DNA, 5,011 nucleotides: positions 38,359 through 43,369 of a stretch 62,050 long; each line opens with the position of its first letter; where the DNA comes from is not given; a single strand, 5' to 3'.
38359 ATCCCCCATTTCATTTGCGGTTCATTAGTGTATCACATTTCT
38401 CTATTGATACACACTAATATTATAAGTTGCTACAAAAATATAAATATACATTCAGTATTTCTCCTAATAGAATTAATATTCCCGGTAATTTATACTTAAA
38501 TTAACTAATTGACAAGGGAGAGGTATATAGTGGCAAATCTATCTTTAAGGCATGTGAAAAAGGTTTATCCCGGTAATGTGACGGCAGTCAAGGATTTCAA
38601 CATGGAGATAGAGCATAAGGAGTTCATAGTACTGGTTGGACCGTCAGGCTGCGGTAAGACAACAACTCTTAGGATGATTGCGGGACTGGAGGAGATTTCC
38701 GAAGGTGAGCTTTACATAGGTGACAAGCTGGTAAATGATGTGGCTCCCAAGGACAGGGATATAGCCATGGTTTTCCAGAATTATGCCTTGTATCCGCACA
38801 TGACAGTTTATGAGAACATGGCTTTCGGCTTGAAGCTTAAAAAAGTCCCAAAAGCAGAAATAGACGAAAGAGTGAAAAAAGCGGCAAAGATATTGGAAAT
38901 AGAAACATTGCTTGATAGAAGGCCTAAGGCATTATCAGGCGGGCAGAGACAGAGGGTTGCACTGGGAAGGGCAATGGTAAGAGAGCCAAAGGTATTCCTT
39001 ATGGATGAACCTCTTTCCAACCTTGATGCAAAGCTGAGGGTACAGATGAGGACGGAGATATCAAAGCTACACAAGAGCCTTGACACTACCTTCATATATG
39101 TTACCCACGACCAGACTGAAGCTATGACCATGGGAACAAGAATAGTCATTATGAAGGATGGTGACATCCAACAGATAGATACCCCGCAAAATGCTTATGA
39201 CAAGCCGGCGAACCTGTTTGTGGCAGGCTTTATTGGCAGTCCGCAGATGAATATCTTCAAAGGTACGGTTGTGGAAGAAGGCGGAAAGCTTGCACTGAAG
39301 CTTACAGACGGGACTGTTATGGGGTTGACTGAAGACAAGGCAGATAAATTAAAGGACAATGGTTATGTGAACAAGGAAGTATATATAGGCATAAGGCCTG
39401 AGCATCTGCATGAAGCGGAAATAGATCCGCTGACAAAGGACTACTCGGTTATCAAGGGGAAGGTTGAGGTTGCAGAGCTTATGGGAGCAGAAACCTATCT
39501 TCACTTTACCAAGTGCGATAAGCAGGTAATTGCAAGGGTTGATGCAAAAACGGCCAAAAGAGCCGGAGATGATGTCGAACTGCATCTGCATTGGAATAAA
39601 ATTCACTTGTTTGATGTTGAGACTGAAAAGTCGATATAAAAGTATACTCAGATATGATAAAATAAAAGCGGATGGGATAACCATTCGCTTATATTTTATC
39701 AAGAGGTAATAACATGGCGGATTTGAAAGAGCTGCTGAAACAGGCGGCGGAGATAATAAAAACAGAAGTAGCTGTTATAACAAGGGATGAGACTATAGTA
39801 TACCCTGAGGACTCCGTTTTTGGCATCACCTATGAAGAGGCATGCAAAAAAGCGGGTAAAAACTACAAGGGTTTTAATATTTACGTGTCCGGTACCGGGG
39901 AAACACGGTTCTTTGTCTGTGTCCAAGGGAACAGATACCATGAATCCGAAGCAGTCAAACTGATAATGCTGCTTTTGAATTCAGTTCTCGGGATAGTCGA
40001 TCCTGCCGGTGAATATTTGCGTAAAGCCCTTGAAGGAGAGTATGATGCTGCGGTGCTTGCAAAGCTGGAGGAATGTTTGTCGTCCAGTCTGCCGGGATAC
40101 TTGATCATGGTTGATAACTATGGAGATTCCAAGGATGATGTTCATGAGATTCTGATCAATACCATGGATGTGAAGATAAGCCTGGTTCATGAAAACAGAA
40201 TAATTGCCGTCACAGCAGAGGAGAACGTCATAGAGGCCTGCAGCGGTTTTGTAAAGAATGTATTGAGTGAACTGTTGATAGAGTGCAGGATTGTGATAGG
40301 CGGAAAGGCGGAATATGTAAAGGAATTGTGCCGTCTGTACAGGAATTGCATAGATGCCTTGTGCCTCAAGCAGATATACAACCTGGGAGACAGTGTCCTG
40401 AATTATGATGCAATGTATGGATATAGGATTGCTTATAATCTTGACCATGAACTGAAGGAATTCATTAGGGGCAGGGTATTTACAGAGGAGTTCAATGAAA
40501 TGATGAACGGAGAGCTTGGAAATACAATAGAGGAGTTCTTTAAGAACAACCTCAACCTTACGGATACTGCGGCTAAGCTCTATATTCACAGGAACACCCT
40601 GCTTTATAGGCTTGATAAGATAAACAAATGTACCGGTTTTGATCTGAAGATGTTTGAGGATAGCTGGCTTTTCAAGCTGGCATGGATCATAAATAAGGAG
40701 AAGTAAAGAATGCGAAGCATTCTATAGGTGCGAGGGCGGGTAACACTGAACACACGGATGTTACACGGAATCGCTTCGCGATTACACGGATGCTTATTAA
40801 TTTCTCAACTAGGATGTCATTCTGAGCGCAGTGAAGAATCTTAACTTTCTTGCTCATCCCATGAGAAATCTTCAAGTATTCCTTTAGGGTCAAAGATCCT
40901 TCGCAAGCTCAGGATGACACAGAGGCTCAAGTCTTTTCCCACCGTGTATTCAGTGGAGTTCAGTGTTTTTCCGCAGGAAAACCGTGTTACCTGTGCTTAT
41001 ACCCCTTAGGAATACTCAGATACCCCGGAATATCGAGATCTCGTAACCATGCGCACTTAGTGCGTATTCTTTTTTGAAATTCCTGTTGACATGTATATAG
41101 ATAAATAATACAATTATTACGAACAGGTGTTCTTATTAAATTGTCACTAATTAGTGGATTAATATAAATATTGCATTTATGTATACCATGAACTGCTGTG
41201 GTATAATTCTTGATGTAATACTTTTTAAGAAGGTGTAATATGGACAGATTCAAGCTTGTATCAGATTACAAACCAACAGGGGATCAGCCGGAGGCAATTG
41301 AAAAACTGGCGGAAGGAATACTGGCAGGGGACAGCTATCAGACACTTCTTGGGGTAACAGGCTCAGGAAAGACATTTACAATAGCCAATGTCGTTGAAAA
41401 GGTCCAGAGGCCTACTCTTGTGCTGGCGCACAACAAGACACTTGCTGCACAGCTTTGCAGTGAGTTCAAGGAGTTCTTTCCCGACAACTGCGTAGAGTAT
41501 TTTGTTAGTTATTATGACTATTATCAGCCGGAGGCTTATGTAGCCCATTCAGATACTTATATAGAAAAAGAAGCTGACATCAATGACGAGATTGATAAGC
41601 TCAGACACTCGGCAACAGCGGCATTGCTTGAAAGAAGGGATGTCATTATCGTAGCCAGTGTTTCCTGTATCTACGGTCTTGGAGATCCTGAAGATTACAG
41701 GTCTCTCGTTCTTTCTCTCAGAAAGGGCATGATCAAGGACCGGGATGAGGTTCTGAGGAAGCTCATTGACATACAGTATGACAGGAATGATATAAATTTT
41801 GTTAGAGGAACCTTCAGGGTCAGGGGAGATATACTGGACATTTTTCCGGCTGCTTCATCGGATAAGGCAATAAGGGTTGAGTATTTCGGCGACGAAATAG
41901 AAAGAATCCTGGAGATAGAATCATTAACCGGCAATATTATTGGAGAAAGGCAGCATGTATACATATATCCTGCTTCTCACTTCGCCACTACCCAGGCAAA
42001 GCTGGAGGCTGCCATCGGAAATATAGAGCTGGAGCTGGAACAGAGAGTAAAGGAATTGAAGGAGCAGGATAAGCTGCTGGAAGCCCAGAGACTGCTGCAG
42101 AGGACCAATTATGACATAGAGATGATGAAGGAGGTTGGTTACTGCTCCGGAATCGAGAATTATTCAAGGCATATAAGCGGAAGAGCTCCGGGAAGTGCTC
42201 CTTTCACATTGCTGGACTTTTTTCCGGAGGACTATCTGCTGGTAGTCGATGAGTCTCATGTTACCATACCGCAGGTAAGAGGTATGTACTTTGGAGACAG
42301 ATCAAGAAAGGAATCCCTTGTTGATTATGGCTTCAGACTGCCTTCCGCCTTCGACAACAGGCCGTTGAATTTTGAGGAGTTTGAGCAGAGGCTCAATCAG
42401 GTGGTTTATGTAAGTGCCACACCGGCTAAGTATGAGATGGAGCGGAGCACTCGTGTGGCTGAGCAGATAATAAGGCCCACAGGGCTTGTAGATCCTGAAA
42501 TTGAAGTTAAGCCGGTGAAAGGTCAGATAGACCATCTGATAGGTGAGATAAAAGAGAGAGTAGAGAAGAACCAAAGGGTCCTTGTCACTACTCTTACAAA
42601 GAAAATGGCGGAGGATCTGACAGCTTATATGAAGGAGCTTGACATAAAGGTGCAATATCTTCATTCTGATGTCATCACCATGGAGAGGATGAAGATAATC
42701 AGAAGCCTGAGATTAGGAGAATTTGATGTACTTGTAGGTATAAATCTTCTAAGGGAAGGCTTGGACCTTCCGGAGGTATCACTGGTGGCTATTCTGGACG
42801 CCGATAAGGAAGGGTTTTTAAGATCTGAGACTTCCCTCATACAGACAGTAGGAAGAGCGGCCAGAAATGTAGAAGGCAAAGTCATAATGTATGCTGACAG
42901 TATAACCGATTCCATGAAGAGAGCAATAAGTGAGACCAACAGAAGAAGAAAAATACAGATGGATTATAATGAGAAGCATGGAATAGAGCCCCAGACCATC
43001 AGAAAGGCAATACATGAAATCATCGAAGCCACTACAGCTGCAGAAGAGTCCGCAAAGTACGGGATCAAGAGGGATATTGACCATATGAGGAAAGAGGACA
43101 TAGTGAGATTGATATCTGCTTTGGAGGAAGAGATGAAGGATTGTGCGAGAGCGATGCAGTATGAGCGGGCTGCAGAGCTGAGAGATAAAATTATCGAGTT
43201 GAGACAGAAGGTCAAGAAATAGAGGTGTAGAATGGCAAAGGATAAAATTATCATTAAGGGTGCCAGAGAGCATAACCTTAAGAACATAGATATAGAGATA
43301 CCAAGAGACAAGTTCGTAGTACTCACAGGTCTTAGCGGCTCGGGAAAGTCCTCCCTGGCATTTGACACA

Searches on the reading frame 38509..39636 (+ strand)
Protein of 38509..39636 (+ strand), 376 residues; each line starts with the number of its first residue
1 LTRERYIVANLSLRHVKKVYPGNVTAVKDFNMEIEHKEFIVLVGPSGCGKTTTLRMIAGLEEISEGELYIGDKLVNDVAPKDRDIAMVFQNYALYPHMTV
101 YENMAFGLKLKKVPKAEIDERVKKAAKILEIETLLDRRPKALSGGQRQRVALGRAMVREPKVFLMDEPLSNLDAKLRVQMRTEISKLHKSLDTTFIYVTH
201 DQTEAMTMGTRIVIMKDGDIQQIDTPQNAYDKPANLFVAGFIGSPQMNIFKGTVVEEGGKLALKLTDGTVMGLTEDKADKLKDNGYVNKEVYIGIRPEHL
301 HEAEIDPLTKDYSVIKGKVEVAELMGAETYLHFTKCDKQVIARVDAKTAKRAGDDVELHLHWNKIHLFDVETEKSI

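Call 36: search_protein_families(library=ncbifam, proteins=[window:38509-39636:+], max_evalue=0.00001)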
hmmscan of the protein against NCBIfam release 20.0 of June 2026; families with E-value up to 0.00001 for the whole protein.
window:38509-39636:+ (376 aa): 181 families (the best 25 are shown)
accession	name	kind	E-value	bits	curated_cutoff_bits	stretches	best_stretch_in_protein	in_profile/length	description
NF008653.0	PRK11650.1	subfamily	1.8e-148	494.4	432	1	9-375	2-354/357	sn-glycerol-3-phosphate ABC transporter ATP-binding protein UgpC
NF008233.0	PRK11000.1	equivalog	3.2e-127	424.4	568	1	9-370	2-355/369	maltose/maltodextrin ABC transporter ATP-binding protein MalK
NF006987.0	PRK09452.1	equivalog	8.8e-105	350.5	482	1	11-326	18-324/378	spermidine/putrescine ABC transporter ATP-binding protein PotA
NF040933.2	ABC_arch_GlcV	equivalog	1.1e-102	343.6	450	1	11-368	3-357/357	glucose ABC transporter ATP-binding protein GlcV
TIGR01187.1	potA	subfamily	2.4e-97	325.9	355.6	1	42-361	1-318/325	polyamine ABC transporter ATP-binding protein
NF043075.1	MMSYN1_0197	equivalog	2.7e-96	322.5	550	1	11-368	3-339/341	spermidine/putrescine ABC transporter ATP-binding protein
TIGR03265.1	PhnT2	equivalog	4.8e-94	315.5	457.7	1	10-368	4-352/353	putative 2-aminoethylphosphonate ABC transporter ATP-binding protein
NF008513.0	PRK11432.1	equivalog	2.7e-86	289.7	496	1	11-365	7-344/351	ferric ABC transporter ATP-binding protein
NF040840.2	tungstate_WtpC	equivalog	2.5e-82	276.9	440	1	26-331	15-307/347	tungstate ABC transporter ATP-binding protein WtpC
TIGR03258.1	PhnT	equivalog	9.5e-82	274.9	499.15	1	11-364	9-353/359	2-aminoethylphosphonate ABC transport system ATP-binding subunit PhnT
TIGR00968.1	3a0106s01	subfamily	1.2e-78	264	342.75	1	14-244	4-233/237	sulfate ABC transporter ATP-binding protein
NF008621.0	PRK11607.1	equivalog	2.3e-77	260.3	613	1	7-353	16-355/377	putrescine ABC transporter ATP-binding subunit PotG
NF008105.0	PRK10851.1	equivalog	2.3e-70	237.1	502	1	12-255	4-248/362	sulfate/thiosulfate ABC transporter ATP-binding protein CysA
TIGR01186.1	proV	subfamily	3.9e-69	233.5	326.6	1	22-247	4-235/363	betaine/proline/choline family ABC transporter ATP-binding protein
TIGR03415.1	ABC_choXWV_ATP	equivalog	2.4e-59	201.2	483.75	1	21-326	34-349/382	choline ABC transporter ATP-binding protein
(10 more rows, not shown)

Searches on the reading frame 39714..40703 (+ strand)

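Call 36: search_protein_families(library=ncbifam, proteins=[window:39714-40703:+], max_evalue=0.00001)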
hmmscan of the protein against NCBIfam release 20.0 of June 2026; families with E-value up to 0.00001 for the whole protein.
window:39714-40703:+ (330 aa): 4 families
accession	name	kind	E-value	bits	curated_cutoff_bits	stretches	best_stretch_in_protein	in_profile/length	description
NF008550.0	PRK11477.1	equivalog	5e-12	45.4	612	1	264-328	319-383/385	CdaR family transcriptional regulator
NF058503.1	SprTransRegAdeR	equivalog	2e-07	30.4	700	1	171-316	234-388/403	sporulation transcriptional activator AdeR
NF045769.1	TransActPmfR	equivalog_domain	3.2e-07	29.3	800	1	267-324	402-459/470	transcciptional activator PmfR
NF050824.1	TransRegRv1453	equivalog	1.5e-06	27.4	600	1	262-305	336-379/404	Rv1453 family transcriptional regulator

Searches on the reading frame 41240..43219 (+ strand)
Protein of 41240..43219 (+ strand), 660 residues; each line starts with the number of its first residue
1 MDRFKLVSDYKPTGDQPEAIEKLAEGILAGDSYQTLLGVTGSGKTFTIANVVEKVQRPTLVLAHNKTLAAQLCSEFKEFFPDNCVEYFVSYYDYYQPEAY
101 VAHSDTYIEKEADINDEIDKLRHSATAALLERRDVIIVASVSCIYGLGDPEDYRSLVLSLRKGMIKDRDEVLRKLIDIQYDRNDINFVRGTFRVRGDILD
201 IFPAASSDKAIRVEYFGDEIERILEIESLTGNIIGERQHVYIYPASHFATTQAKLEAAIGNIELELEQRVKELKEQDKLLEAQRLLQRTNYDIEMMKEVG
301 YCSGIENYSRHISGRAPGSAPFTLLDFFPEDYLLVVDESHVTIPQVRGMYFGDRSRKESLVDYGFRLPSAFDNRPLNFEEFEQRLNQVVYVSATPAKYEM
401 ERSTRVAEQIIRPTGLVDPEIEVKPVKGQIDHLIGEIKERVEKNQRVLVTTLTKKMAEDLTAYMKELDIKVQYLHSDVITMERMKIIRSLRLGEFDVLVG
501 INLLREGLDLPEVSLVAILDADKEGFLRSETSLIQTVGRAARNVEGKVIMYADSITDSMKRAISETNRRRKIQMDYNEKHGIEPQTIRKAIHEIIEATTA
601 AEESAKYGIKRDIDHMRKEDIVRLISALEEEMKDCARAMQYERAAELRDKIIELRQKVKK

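Call 36: search_protein_families(library=ncbifam, proteins=[window:41240-43219:+], max_evalue=0.00001)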
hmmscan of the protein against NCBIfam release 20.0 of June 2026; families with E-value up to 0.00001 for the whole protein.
window:41240-43219:+ (660 aa): 23 families
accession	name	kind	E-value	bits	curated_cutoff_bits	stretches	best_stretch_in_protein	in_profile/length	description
NF003673.1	PRK05298.1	equivalog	0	1099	743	1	3-656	1-652/653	excinuclease ABC subunit UvrB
TIGR00631.1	uvrb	equivalog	0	1080.6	750.1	1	3-655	1-658/658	excinuclease ABC subunit UvrB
TIGR00580.2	mfd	equivalog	1.7e-18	66.4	800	1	175-292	1-113/907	transcription-repair coupling factor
NF007966.0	PRK10689.1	equivalog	8.9e-13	46.8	1329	1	35-256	18-225/1148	transcription-repair coupling factor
NF004066.1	PRK05580.1-3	equivalog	9.2e-13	47.4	813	1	454-551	550-655/788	primosomal protein N'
TIGR00595.1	priA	equivalog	1.1e-12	47.3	230.35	1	450-553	271-382/509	replication restart helicase PriA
NF004070.0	PRK05580.2-2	equivalog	7.2e-11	40.9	921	0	468-579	507-628/729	primosomal protein N'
NF053636.1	DDHlcsCsdAPsy1082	equivalog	8.8e-11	41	890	1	442-589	242-381/512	DEAD/DEAH box helicase CsdA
NF053632.1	heli_RadD_YejH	equivalog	1.2e-10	40.3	720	1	427-560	233-363/573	DNA repair helicase RadD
TIGR00643.1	recG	equivalog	1.6e-10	40.4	659.4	0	453-552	469-563/629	ATP-dependent DNA helicase RecG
NF004067.0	PRK05580.1-4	equivalog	1.6e-10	40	763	1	484-556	527-607/737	primosomal protein N'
NF010337.0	PRK13766.1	equivalog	3.5e-09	35.3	610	1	430-611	353-535/781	Hef nuclease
NF004069.0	PRK05580.2-1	equivalog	9e-09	34.3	767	1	453-553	389-496/612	primosomal protein N'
NF053631.1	RNA_helic_CshA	equivalog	9.3e-09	34.6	646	1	441-632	234-419/434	degradosome RNA helicase CshA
TIGR04095.1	dnd_restrict_1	equivalog_domain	1.1e-07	31.2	600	0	459-571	304-408/451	DNA phosphorothioation system restriction enzyme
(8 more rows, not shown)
